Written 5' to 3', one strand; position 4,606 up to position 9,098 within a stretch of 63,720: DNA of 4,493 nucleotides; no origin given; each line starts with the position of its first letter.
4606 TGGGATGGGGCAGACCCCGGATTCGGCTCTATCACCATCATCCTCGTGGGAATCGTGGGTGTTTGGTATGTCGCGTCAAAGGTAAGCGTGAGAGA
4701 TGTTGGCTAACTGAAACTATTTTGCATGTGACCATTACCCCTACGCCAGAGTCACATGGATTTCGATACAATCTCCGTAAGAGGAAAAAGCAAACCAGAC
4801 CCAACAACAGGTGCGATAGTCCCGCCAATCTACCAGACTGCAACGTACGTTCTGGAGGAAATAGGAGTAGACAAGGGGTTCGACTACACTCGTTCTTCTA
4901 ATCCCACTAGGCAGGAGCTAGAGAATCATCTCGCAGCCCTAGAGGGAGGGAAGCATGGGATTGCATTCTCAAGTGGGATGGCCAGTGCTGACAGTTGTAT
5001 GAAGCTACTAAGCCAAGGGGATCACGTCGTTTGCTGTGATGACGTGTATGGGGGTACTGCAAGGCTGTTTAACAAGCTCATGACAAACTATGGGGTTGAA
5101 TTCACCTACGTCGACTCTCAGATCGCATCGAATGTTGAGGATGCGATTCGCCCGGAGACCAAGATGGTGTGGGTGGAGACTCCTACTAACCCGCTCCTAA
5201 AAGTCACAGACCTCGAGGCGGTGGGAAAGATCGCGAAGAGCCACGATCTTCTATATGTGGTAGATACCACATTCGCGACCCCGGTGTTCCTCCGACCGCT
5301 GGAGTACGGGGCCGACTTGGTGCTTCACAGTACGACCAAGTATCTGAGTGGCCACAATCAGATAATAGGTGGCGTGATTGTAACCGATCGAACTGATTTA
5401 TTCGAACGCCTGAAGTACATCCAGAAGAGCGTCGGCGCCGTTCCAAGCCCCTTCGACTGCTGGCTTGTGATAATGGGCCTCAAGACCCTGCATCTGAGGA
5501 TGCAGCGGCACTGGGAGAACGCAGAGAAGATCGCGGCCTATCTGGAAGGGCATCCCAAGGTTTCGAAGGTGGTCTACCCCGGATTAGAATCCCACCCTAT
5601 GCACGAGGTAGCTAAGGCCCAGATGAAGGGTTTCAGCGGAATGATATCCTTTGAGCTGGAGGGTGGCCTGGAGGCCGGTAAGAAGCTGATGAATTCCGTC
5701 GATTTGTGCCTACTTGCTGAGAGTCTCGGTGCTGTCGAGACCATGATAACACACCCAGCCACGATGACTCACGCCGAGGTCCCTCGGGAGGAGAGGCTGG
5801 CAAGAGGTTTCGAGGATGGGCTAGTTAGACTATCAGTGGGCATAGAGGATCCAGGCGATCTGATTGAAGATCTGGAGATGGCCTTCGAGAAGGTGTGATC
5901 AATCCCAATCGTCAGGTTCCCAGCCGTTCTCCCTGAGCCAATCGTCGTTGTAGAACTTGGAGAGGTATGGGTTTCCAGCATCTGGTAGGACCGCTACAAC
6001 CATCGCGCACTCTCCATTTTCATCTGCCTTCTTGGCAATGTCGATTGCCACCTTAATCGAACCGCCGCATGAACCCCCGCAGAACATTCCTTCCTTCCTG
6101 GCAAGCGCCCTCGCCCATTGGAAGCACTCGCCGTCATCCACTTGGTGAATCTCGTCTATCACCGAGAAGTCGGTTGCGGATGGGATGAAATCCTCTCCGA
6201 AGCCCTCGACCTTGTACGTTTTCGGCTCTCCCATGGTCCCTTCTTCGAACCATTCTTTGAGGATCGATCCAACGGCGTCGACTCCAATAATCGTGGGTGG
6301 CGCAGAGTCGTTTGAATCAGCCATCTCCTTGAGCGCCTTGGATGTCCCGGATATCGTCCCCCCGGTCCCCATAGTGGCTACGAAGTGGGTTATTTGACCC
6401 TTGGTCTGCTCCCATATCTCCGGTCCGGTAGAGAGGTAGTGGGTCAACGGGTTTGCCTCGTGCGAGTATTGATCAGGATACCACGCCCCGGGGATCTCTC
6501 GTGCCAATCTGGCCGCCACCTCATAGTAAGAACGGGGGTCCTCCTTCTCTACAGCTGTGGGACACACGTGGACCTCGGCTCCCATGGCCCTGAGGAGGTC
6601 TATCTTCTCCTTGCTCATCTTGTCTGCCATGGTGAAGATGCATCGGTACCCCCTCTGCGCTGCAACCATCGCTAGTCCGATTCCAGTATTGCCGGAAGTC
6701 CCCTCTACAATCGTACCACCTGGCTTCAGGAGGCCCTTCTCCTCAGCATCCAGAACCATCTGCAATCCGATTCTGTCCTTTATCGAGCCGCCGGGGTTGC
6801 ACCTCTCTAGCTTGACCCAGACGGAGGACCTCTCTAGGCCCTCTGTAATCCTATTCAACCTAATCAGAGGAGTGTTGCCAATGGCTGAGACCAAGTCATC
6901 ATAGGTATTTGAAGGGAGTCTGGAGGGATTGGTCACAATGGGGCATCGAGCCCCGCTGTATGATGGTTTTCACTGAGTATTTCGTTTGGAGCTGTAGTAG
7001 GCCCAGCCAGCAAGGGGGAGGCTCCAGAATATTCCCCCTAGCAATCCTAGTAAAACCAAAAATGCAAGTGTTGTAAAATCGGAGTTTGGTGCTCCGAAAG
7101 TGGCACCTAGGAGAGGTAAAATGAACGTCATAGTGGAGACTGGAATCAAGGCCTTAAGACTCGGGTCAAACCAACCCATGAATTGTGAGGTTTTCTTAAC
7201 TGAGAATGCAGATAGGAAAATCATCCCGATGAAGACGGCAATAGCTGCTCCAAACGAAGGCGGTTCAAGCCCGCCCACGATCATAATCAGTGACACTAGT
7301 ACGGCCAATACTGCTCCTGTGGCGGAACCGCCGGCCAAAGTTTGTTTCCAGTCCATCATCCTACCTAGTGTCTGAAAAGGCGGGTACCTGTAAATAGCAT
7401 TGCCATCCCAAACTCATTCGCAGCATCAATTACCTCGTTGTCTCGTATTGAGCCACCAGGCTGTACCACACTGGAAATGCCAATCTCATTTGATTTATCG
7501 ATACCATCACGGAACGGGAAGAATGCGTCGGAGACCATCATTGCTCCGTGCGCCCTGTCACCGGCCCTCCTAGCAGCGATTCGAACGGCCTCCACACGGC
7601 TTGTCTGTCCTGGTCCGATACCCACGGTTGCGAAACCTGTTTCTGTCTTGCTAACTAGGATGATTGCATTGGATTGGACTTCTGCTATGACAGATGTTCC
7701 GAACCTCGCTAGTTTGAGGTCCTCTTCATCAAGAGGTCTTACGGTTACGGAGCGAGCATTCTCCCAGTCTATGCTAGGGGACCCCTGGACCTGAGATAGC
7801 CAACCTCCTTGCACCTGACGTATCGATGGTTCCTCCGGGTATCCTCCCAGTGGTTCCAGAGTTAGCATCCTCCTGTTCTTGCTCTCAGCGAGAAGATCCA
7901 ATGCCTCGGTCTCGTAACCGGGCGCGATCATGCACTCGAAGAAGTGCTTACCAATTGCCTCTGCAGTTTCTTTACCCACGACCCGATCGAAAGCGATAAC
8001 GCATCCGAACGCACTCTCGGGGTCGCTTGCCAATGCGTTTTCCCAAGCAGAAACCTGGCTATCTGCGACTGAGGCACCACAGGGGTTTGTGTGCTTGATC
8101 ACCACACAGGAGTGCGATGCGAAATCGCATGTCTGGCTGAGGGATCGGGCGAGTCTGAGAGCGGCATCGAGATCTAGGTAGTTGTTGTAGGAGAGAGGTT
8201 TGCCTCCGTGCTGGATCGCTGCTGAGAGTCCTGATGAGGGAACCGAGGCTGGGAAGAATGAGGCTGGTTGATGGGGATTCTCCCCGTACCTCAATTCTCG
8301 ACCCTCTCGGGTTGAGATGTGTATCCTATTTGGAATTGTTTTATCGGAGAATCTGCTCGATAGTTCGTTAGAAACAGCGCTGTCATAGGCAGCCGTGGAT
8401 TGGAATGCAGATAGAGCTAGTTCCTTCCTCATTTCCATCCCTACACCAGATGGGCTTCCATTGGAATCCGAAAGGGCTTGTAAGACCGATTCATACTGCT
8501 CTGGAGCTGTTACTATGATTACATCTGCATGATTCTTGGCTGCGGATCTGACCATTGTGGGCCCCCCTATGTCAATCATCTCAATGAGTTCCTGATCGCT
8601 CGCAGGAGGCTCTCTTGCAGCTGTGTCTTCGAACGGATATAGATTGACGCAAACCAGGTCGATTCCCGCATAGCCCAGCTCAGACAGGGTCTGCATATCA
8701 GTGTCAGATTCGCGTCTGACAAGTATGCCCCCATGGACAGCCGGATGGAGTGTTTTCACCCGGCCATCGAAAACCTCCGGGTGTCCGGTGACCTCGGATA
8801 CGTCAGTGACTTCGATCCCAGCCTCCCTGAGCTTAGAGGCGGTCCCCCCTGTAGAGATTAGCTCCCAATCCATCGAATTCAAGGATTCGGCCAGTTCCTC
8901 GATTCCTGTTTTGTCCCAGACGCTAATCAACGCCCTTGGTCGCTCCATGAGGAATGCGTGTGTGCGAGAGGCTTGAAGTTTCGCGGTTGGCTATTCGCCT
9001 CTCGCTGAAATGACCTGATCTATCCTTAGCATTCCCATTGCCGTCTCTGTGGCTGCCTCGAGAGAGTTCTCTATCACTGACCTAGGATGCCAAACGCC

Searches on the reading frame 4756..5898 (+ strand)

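Call 53: search_protein_families(library=pfam, proteins=[window:4756-5898:+], max_evalue=0.00001)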
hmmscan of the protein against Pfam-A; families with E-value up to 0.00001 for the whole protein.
window:4756-5898:+ (380 aa): 3 families
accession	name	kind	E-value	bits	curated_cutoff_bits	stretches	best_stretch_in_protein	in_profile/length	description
PF01053.26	Cys_Met_Meta_PP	-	1.4e-151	504.8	27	1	4-378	1-381/381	Cys/Met metabolism PLP-dependent enzyme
PF00155.27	Aminotran_1_2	-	3.9e-08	33.3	19.7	1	49-179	40-194/361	Aminotransferase class I and II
PF01041.23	DegT_DnrJ_EryC1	-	3.1e-06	27.1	19.8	1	49-174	23-149/360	DegT/DnrJ/EryC1/StrS aminotransferase family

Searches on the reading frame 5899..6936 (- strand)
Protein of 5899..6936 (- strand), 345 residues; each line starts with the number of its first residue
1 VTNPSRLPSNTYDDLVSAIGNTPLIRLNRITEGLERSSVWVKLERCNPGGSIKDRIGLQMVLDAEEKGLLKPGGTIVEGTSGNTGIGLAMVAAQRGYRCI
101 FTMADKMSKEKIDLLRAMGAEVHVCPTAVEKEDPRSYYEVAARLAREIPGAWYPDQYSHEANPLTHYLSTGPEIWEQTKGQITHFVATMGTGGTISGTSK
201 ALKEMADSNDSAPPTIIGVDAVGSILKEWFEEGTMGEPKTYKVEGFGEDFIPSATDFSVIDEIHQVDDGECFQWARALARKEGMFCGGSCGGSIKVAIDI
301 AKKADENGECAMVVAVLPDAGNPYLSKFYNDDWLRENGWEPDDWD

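Call 8: search_protein_families(library=pfam, proteins=[window:5899-6936:-], max_evalue=0.001)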
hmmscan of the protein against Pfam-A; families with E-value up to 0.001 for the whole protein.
window:5899-6936:- (345 aa): 1 family
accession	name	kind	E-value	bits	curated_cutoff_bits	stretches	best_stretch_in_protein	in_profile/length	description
PF00291.31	PALP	-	1.7e-75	254.5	35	1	18-319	4-295/295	Pyridoxal-phosphate dependent enzyme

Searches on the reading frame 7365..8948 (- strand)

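Call 8: search_protein_families(library=pfam, proteins=[window:7365-8948:-], max_evalue=0.001)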
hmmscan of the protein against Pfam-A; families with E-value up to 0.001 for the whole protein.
window:7365-8948:- (527 aa): 3 families
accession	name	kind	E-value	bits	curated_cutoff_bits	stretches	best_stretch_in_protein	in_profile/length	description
PF01808.24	AICARFT_IMPCHas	-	4e-93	312.7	25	1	136-460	1-310/311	AICARFT/IMPCHase bienzyme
PF02142.27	MGS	-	4.1e-19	68.9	24.1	1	16-131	2-94/94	MGS-like domain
PF02602.20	HEM4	-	0.0002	21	27.5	0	35-163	80-191/231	Uroporphyrinogen-III synthase HemD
